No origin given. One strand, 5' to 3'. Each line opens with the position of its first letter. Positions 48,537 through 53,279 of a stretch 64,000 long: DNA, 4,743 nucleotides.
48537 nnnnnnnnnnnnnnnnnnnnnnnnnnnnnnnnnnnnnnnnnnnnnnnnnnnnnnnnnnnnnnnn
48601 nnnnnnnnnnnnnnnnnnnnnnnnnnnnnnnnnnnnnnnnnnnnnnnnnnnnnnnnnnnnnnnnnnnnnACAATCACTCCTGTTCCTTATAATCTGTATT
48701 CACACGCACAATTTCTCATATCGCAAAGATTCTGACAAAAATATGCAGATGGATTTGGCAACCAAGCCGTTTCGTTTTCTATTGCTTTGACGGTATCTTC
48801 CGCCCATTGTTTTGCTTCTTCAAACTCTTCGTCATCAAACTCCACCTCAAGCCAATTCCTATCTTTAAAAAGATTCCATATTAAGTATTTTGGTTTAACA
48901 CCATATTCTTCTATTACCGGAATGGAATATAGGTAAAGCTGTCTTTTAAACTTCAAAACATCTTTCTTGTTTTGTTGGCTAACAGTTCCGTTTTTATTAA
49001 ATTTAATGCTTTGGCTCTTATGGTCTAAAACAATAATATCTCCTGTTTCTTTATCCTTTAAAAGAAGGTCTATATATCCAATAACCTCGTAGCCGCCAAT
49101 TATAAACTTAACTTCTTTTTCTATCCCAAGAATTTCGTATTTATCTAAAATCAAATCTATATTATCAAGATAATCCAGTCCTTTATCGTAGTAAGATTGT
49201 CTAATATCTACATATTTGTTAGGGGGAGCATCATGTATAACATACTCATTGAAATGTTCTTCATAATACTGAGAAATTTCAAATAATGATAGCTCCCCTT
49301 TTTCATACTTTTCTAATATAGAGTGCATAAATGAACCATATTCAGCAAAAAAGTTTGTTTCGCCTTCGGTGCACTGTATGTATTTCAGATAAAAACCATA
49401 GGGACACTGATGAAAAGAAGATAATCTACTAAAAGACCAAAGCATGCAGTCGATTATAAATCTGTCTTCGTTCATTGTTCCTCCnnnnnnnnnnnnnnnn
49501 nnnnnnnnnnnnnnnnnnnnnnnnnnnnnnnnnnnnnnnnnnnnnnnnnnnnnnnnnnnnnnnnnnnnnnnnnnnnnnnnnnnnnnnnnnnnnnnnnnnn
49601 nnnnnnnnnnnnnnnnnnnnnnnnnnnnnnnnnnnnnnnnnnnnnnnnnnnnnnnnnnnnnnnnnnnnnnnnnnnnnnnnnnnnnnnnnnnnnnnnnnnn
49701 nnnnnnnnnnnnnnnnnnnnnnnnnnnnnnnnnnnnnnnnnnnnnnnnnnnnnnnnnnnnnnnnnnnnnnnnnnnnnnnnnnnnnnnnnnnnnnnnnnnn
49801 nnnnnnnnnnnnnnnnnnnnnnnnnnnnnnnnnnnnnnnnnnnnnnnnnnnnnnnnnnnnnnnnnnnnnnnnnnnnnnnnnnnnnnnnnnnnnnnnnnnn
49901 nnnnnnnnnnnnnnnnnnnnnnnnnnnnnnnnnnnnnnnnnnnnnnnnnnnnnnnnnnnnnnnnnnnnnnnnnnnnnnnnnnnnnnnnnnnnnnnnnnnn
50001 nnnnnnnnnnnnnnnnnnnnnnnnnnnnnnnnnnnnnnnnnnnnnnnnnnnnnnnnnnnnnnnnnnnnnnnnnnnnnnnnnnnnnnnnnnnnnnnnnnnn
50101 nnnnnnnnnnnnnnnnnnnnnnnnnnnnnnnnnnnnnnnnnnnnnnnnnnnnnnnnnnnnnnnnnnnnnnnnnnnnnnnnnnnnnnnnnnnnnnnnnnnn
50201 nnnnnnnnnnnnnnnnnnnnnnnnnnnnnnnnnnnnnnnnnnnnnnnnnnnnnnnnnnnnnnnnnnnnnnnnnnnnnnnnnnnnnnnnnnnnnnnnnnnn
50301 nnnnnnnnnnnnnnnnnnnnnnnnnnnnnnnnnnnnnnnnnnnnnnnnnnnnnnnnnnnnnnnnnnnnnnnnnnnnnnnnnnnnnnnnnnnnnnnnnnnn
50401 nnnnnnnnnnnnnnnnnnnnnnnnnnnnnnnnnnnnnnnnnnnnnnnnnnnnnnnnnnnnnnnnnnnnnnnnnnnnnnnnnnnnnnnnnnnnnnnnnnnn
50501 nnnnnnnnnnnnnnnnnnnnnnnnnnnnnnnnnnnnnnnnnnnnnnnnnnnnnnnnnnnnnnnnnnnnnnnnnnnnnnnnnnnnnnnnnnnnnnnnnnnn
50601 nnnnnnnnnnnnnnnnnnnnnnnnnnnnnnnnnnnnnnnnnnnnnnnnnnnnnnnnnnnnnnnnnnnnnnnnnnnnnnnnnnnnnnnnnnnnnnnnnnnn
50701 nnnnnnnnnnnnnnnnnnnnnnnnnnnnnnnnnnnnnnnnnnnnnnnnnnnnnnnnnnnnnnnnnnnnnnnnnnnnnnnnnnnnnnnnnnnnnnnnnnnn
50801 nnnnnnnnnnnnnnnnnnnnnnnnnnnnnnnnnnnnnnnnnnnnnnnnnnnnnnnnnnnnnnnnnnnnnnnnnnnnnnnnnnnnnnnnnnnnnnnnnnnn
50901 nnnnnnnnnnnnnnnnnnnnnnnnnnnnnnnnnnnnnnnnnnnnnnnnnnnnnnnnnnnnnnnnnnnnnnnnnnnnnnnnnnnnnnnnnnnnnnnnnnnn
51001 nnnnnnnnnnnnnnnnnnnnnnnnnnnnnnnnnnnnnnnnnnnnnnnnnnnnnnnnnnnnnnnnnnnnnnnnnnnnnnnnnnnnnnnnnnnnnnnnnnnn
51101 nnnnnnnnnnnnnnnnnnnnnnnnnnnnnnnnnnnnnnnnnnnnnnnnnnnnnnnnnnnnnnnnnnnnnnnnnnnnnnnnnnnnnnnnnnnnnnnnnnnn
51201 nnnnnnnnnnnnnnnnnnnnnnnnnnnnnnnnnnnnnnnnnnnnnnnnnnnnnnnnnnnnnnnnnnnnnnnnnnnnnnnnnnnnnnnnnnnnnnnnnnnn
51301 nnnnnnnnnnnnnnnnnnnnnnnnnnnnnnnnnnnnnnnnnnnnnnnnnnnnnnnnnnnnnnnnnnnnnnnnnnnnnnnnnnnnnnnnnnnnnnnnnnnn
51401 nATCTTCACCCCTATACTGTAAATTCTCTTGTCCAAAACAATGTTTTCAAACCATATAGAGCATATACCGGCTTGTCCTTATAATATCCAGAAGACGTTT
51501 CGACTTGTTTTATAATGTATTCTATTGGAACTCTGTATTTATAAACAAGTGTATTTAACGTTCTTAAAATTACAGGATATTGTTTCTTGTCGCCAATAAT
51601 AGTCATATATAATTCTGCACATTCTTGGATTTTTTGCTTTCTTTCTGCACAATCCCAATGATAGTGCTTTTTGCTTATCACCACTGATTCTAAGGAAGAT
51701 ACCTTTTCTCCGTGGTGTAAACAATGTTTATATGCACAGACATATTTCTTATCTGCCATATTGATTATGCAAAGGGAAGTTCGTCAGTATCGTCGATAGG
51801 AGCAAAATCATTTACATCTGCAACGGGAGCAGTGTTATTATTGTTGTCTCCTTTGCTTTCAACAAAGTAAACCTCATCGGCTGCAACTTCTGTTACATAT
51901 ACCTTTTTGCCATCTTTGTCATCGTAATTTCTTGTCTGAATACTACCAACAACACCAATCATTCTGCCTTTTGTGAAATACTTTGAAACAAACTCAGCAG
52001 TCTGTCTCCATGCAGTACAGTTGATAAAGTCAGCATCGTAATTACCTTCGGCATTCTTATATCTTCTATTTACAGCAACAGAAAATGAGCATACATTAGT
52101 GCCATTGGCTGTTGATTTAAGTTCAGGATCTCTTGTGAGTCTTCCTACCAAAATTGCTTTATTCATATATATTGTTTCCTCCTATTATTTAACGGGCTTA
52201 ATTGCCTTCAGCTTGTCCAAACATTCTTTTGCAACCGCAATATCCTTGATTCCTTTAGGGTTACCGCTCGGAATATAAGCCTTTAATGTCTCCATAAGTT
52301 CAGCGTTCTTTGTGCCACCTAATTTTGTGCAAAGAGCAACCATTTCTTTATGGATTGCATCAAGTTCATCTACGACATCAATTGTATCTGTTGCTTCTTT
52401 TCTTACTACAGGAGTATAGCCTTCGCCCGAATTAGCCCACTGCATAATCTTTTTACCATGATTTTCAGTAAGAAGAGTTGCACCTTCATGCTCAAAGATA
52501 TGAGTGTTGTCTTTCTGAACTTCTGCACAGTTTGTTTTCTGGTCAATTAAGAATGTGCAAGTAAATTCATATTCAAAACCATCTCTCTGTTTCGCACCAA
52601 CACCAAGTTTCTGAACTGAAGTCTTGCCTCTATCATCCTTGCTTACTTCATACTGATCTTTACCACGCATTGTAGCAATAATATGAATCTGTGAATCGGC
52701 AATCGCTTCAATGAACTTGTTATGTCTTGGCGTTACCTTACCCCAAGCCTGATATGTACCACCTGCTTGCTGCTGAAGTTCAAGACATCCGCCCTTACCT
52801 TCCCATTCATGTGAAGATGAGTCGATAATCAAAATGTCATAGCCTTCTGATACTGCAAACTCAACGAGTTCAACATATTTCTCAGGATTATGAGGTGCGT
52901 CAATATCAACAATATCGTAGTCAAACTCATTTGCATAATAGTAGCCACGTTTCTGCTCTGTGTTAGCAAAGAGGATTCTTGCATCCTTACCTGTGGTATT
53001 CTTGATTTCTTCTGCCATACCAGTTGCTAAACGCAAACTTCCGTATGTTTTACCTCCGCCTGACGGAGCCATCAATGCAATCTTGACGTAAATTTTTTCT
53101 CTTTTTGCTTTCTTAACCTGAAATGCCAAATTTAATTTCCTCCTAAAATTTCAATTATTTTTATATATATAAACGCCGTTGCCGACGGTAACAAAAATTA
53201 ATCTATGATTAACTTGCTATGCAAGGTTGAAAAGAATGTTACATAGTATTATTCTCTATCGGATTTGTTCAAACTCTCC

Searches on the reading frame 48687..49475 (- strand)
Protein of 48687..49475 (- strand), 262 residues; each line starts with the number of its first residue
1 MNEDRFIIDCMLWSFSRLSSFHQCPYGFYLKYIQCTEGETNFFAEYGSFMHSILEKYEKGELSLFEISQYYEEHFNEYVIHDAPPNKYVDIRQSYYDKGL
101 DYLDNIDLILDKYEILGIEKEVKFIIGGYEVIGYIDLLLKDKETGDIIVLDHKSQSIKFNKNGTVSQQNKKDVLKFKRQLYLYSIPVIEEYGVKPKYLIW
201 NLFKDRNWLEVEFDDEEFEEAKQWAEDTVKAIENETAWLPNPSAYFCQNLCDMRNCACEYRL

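Call 112: search_protein_families(library=pfam, proteins=[window:48687-49475:-], max_evalue=0.001)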
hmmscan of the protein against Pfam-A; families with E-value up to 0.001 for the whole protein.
window:48687-49475:- (262 aa): 1 family
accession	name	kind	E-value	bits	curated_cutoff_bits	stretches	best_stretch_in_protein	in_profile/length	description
PF12705.13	PDDEXK_1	-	6.2e-22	79.2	22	1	13-256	2-245/247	PD-(D/E)XK nuclease superfamily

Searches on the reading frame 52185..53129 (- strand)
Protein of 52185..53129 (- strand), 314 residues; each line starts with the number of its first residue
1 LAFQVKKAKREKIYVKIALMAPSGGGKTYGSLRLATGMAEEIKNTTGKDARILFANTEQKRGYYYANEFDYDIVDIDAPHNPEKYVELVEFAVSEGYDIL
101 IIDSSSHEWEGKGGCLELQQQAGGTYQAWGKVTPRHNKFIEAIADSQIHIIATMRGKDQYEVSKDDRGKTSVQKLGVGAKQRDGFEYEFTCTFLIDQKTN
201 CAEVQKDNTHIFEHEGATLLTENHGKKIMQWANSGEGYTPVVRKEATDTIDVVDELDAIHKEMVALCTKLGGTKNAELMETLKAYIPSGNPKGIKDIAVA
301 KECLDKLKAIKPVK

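Call 112: search_protein_families(library=pfam, proteins=[window:52185-53129:-], max_evalue=0.001)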
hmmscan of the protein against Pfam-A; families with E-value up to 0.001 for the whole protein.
window:52185-53129:- (314 aa): 1 family
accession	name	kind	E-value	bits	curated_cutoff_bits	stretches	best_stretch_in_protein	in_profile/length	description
PF13479.12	AAA_24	-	1.7e-13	51.3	27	1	15-206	3-175/195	AAA domain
